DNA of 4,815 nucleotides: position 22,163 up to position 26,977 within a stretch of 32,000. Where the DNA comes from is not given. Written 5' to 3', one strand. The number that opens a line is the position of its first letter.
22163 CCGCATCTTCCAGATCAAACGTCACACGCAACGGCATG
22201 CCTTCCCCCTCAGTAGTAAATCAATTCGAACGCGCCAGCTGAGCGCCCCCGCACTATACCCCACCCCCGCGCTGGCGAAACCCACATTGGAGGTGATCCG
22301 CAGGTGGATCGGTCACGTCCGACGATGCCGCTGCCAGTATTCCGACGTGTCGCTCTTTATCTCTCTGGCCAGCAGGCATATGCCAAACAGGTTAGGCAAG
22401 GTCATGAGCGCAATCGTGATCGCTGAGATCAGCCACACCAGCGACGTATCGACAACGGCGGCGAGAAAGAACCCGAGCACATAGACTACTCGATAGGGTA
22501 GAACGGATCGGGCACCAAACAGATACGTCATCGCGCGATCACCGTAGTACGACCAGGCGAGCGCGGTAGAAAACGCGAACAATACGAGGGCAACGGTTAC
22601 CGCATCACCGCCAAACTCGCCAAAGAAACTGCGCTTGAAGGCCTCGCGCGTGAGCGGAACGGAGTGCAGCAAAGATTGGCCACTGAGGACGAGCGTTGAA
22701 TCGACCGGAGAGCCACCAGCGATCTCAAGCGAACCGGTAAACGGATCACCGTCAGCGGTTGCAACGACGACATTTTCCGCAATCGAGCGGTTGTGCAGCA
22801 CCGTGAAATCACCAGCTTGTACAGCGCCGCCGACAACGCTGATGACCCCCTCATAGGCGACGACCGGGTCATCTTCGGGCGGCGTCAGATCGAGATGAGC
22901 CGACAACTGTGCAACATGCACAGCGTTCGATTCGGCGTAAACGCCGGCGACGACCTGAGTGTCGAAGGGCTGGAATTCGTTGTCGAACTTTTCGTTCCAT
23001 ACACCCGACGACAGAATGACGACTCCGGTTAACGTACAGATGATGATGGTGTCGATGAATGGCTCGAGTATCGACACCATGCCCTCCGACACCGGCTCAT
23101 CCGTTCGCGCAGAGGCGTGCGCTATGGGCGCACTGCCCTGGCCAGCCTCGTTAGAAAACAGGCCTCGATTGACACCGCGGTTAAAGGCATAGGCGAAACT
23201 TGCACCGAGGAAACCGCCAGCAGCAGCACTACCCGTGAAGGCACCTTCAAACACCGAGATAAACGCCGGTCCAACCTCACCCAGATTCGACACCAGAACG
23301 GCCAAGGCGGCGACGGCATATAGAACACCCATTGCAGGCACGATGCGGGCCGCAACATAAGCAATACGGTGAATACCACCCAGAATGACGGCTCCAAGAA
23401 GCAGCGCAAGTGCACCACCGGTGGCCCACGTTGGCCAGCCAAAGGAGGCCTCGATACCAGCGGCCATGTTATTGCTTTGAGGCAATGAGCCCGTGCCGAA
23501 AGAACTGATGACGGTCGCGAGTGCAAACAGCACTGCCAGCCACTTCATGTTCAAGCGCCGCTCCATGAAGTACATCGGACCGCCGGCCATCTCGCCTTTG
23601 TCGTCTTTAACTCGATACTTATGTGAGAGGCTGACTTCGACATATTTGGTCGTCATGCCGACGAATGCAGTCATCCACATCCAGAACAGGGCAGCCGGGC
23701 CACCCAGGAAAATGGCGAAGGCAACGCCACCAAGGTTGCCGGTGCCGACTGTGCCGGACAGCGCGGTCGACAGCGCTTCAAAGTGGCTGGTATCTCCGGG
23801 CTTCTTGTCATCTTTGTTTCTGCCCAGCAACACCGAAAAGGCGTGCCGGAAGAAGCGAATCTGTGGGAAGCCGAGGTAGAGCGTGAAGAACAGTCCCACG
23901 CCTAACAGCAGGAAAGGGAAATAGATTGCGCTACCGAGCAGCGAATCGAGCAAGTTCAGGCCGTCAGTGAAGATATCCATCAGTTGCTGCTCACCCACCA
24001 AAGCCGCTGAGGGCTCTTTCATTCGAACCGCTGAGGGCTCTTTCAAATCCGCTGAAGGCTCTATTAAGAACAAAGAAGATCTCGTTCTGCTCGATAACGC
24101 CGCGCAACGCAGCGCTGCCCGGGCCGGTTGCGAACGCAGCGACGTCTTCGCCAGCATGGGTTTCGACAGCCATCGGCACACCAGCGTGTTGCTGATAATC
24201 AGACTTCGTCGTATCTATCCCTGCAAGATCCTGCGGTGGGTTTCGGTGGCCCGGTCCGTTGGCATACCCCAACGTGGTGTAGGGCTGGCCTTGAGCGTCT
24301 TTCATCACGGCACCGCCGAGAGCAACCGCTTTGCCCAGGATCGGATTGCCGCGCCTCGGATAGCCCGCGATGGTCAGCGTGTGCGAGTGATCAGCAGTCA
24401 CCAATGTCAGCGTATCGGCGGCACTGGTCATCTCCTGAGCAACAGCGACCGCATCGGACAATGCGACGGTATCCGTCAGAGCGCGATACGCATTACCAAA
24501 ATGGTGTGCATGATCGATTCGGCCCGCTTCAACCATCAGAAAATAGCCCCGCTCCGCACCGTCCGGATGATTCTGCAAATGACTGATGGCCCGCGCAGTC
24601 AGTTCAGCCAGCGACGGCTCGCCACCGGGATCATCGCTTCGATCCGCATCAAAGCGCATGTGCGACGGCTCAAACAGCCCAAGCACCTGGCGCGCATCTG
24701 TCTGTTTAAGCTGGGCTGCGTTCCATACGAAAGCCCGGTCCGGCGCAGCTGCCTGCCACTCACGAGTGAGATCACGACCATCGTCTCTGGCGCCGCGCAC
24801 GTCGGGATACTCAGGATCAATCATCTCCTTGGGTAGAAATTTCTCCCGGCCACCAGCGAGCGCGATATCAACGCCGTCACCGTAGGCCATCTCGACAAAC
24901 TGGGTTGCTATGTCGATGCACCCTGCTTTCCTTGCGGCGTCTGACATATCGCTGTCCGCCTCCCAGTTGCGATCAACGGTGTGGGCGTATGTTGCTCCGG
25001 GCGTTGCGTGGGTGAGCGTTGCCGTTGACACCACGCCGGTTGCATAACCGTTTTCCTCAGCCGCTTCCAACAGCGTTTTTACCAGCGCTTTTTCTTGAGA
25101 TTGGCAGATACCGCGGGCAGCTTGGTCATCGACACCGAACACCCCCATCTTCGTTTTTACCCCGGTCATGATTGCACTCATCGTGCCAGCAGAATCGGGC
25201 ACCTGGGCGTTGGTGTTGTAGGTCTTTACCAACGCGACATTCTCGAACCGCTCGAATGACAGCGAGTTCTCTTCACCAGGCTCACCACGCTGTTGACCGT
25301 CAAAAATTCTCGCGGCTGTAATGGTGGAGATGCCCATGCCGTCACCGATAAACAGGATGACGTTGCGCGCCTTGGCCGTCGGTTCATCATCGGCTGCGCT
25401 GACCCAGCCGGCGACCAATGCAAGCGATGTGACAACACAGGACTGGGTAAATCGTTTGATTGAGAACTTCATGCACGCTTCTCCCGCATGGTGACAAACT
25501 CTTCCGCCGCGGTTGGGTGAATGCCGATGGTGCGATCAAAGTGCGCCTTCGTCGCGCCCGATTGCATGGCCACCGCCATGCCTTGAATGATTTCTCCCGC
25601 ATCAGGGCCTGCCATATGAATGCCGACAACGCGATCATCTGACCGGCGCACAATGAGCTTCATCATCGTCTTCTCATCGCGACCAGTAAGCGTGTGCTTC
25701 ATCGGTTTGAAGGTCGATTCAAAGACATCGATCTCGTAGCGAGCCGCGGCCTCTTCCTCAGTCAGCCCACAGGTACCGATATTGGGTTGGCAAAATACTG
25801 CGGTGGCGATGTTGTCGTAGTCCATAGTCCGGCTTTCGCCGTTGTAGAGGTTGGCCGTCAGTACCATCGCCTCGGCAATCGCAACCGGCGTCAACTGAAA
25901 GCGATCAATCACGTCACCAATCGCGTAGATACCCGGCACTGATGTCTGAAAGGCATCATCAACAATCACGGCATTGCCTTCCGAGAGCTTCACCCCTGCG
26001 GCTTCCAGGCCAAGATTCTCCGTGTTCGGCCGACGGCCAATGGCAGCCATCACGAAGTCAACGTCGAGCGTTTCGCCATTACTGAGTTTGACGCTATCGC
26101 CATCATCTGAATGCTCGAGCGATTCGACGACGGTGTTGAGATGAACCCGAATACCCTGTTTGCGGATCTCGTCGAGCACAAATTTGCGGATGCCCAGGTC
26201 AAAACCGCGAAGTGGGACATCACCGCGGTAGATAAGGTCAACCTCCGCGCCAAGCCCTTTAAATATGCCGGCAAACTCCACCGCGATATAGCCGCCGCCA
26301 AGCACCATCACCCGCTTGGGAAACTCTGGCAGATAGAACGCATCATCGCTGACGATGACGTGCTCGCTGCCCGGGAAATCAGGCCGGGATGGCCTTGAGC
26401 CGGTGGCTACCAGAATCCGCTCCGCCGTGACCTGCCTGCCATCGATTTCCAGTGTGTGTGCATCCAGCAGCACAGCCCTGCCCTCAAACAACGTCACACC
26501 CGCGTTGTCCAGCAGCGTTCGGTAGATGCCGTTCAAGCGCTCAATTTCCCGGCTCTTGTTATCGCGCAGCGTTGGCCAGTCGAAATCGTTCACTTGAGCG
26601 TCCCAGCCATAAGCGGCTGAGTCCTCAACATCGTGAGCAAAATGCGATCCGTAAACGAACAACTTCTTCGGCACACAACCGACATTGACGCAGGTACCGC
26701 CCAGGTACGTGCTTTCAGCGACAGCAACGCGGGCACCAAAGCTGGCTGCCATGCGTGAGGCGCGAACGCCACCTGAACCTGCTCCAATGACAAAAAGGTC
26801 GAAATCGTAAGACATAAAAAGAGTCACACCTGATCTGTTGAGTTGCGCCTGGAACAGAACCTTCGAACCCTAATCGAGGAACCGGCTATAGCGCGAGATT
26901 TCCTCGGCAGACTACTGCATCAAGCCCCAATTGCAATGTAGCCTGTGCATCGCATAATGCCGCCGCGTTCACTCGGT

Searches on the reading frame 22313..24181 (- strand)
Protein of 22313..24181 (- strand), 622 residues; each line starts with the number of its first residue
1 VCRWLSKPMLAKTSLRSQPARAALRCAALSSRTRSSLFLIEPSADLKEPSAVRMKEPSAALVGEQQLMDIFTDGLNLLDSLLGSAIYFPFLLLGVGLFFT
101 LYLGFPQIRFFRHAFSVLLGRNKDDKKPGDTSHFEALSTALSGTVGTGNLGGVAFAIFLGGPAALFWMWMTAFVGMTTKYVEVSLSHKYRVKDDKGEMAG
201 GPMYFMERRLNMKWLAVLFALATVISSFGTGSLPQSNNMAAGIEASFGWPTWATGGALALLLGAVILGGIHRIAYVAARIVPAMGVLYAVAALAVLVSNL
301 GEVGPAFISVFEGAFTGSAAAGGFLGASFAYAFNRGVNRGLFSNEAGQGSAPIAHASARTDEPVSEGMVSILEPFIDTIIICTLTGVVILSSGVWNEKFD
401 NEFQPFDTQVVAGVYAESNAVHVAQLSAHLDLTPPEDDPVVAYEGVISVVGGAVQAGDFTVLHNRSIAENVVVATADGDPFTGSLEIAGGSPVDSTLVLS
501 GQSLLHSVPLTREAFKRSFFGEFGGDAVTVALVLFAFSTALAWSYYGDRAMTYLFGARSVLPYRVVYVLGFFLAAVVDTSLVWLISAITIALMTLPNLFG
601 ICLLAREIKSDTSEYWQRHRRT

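Call 63: search_protein_families(library=pfam, proteins=[window:22313-24181:-], max_evalue=0.00001)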
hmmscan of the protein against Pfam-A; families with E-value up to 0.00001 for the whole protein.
window:22313-24181:- (622 aa): 1 family
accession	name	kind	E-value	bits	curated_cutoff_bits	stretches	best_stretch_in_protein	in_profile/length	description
PF01235.23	Na_Ala_symp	-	9.2e-127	424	24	1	122-620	4-384/392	Sodium:alanine symporter family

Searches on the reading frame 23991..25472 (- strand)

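Call 63: search_protein_families(library=pfam, proteins=[window:23991-25472:-], max_evalue=0.00001)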
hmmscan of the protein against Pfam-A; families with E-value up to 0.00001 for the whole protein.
window:23991-25472:- (493 aa): 1 family
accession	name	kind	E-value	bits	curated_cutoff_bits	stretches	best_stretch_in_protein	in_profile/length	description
PF00245.25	Alk_phosphatase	-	8.1e-126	420.8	24.4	1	35-472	1-420/423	Alkaline phosphatase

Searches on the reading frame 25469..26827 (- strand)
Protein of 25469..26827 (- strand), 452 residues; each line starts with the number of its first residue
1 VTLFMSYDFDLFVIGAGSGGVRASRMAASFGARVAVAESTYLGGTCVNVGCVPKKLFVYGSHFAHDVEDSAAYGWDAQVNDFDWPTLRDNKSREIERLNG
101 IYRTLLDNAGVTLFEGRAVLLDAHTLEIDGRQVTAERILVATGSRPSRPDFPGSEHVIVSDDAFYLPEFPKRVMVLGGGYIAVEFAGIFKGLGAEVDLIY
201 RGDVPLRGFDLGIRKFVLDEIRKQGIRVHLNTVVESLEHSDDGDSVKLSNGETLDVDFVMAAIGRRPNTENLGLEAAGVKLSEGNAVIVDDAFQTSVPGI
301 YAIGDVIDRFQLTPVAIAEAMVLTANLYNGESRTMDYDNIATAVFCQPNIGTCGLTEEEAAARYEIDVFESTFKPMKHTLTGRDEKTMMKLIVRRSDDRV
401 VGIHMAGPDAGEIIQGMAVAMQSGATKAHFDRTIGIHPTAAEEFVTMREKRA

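Call 63: search_protein_families(library=pfam, proteins=[window:25469-26827:-], max_evalue=0.00001)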
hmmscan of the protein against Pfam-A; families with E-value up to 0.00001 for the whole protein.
window:25469-26827:- (452 aa): 6 families
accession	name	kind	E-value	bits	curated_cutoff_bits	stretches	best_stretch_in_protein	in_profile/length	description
PF07992.20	Pyr_redox_2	-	5.4e-74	249.7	26.1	1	9-320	1-291/291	Pyridine nucleotide-disulphide oxidoreductase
PF02852.28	Pyr_redox_dim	-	8.8e-36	122.9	25.3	1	340-447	1-109/110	Pyridine nucleotide-disulphide oxidoreductase, dimerisation domain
PF00070.33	Pyr_redox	-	9.2e-24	84.2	22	1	172-250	1-81/82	Pyridine nucleotide-disulphide oxidoreductase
PF13738.12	Pyr_redox_3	-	7.5e-17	62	30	1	125-304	115-305/305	Pyridine nucleotide-disulphide oxidoreductase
PF12831.13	FAD_oxidored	-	3.3e-06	27.1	27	0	10-124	1-115/416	FAD dependent oxidoreductase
PF03486.20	HI0933_like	-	5.9e-06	26.4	50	0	214-284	112-182/244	HI0933-like protein Rossmann domain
